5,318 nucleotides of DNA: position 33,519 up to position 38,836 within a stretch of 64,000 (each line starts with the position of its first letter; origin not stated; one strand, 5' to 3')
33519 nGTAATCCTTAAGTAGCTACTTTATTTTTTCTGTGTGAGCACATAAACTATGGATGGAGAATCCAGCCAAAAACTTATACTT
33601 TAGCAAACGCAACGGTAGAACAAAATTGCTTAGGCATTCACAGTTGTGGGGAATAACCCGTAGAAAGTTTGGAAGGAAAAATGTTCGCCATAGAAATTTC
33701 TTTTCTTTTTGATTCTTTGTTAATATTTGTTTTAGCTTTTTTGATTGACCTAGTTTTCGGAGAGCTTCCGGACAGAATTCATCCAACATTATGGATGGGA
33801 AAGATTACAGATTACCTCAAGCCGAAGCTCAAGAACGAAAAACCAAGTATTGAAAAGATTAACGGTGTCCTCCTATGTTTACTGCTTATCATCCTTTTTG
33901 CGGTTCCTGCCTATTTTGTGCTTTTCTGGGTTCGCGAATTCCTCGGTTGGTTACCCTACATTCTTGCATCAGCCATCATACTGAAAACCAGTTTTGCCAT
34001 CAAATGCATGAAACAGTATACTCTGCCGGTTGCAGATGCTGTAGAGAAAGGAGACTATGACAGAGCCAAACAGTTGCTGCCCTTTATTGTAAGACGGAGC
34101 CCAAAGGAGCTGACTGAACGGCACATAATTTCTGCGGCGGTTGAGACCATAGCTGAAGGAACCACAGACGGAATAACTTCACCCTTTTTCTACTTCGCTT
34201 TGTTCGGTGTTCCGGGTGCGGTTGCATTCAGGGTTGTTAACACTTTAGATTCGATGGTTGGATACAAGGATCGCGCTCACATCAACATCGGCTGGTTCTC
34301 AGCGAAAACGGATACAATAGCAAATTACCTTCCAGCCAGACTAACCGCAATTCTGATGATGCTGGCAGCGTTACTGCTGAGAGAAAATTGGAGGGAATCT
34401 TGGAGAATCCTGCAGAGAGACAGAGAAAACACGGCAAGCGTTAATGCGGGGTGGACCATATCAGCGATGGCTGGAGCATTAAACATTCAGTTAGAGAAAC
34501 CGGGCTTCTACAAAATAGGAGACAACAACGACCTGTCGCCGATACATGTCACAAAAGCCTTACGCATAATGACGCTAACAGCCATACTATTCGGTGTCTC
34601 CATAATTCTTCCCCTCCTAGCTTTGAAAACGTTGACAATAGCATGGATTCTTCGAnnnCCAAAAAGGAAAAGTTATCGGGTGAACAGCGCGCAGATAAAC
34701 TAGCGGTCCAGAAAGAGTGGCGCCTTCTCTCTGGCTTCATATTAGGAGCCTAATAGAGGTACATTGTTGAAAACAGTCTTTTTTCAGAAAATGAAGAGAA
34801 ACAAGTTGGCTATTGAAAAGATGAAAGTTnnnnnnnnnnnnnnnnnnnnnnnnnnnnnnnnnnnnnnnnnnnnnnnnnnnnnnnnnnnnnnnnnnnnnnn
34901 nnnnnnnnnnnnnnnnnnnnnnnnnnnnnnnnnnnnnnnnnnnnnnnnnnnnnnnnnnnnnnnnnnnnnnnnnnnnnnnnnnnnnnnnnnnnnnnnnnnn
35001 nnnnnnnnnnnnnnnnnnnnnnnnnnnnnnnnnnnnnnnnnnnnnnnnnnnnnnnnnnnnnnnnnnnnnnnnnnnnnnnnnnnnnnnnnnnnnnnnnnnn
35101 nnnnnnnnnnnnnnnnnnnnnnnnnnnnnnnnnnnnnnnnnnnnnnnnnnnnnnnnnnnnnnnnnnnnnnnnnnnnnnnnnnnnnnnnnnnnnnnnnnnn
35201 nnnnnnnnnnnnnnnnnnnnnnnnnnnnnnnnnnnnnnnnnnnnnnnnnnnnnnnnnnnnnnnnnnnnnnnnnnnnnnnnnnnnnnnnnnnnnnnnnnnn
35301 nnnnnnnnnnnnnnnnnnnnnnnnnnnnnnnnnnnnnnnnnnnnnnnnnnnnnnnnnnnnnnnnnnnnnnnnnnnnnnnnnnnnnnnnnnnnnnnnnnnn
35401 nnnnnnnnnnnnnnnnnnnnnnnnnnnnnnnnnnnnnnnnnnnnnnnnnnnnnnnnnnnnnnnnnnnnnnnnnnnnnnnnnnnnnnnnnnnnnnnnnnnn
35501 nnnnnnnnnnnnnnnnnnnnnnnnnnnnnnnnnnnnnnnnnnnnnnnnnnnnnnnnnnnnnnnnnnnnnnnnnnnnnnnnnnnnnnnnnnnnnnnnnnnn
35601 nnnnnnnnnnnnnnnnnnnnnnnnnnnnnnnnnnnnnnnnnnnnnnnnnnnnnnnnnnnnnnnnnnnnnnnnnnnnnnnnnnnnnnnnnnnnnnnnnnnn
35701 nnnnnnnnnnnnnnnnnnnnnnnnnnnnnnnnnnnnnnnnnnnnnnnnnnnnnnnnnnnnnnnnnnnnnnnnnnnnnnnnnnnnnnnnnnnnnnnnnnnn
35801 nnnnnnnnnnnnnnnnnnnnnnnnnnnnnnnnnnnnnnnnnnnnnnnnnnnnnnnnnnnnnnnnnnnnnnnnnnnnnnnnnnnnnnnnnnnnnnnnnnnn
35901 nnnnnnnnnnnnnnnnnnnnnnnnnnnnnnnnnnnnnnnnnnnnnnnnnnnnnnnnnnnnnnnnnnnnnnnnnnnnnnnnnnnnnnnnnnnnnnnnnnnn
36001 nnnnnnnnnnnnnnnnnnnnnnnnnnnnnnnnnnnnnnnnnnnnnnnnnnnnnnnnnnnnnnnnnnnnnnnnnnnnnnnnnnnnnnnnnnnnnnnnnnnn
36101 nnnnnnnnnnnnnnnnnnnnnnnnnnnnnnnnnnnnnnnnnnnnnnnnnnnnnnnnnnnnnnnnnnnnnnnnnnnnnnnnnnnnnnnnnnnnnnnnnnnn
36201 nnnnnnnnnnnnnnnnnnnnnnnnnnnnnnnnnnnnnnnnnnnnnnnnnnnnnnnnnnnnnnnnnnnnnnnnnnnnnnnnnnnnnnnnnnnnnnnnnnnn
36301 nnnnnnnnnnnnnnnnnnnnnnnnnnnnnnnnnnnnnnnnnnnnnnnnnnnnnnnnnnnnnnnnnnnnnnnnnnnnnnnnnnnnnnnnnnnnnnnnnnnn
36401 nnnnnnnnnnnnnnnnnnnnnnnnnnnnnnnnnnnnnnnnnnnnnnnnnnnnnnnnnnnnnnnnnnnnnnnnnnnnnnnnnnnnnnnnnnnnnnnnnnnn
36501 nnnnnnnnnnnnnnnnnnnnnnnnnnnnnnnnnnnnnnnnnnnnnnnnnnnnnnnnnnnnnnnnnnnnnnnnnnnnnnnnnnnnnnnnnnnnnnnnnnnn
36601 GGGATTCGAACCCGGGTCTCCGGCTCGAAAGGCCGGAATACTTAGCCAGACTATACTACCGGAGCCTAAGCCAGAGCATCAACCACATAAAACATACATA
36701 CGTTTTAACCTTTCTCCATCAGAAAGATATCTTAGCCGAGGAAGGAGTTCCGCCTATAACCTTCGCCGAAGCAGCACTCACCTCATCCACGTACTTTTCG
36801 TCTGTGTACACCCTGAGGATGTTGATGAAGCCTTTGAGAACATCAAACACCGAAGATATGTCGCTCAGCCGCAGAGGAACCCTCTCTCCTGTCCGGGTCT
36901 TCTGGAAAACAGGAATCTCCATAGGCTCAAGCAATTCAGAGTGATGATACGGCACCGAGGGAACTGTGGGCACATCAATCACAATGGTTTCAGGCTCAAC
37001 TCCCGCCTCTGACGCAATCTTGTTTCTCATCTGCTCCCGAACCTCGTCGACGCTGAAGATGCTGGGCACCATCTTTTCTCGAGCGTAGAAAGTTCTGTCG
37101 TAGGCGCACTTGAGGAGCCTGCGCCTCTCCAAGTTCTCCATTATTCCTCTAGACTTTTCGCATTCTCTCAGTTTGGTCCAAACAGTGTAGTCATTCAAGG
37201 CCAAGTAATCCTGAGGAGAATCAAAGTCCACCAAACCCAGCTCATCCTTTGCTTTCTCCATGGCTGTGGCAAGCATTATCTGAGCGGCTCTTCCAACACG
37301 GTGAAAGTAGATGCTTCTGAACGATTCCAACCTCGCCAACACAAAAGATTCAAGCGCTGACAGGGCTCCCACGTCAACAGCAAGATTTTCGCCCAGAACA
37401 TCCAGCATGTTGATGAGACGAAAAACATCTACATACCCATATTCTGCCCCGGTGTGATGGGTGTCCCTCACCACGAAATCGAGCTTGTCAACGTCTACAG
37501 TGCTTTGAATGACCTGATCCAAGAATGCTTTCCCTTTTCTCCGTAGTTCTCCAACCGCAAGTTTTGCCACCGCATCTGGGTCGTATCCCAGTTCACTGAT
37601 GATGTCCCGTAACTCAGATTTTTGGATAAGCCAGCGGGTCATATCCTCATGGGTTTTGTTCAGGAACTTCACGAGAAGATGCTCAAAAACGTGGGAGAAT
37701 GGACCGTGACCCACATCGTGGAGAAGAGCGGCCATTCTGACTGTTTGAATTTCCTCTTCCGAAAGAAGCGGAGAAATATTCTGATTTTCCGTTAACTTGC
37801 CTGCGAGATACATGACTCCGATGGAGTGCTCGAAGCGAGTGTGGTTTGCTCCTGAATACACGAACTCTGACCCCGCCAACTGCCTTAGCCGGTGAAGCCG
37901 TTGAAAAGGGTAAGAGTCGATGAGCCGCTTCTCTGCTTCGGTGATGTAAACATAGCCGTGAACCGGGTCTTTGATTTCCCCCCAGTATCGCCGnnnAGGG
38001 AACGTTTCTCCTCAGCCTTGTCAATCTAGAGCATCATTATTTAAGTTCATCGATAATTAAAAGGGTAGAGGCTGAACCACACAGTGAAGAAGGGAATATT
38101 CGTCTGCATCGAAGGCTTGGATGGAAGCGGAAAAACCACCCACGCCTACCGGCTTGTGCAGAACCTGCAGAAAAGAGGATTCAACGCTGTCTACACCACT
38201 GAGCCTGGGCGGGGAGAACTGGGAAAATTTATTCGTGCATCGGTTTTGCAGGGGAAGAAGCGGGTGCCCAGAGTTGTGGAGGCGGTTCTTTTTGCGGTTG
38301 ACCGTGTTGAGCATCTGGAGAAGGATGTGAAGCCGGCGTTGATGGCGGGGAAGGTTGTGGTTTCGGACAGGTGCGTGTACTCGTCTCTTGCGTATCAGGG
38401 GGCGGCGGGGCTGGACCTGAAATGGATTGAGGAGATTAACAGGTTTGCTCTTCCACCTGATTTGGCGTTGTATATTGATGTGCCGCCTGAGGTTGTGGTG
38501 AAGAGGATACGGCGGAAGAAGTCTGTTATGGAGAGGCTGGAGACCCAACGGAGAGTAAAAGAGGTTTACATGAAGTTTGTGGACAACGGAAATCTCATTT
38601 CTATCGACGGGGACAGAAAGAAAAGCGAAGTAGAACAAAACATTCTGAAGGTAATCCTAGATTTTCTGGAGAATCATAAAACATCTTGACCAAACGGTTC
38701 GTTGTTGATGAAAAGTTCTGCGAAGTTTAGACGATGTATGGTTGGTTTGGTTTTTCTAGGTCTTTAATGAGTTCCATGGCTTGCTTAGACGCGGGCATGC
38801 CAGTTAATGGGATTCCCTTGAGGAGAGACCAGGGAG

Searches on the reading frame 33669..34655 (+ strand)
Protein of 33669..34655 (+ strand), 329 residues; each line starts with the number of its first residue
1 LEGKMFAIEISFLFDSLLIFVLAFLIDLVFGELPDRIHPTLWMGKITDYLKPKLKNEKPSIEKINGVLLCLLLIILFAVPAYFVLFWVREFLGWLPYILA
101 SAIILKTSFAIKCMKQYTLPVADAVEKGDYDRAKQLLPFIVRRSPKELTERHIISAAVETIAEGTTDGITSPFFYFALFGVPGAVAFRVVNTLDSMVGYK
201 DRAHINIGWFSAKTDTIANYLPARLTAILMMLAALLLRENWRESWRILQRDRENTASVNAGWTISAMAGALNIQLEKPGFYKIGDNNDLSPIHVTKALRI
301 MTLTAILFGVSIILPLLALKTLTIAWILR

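Call 52: search_protein_families(library=pfam, proteins=[window:33669-34655:+], max_evalue=0.000001)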
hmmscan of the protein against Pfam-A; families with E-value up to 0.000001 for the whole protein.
window:33669-34655:+ (329 aa): 1 family
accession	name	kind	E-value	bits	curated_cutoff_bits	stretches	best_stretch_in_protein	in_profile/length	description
PF03186.18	CobD_Cbib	-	2.1e-86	290.1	34.4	1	21-294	2-275/282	CobD/Cbib protein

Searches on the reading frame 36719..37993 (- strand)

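Call 52: search_protein_families(library=pfam, proteins=[window:36719-37993:-], max_evalue=0.000001)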
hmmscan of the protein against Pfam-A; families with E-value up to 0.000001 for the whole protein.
window:36719-37993:- (424 aa): 2 families
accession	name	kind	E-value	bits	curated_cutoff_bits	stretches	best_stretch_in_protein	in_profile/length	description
PF19276.4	HD_assoc_2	-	1.2e-26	93.9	23.1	1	188-413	1-211/222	HD associated region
PF01966.28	HD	-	2.2e-13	50.9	22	1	53-152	1-88/116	HD domain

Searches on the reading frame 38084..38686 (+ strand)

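Call 52: search_protein_families(library=pfam, proteins=[window:38084-38686:+], max_evalue=0.000001)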
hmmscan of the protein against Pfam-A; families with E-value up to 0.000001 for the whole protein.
window:38084-38686:+ (201 aa): 3 families
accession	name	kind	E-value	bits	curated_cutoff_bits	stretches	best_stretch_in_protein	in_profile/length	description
PF02223.23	Thymidylate_kin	-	1.4e-47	162.2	27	1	9-187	1-185/185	Thymidylate kinase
PF13521.12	AAA_28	-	3.9e-09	37.4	27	1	7-164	2-148/164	AAA domain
PF01712.25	dNK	-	8.3e-08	32.7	27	0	7-188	1-195/203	Deoxynucleoside kinase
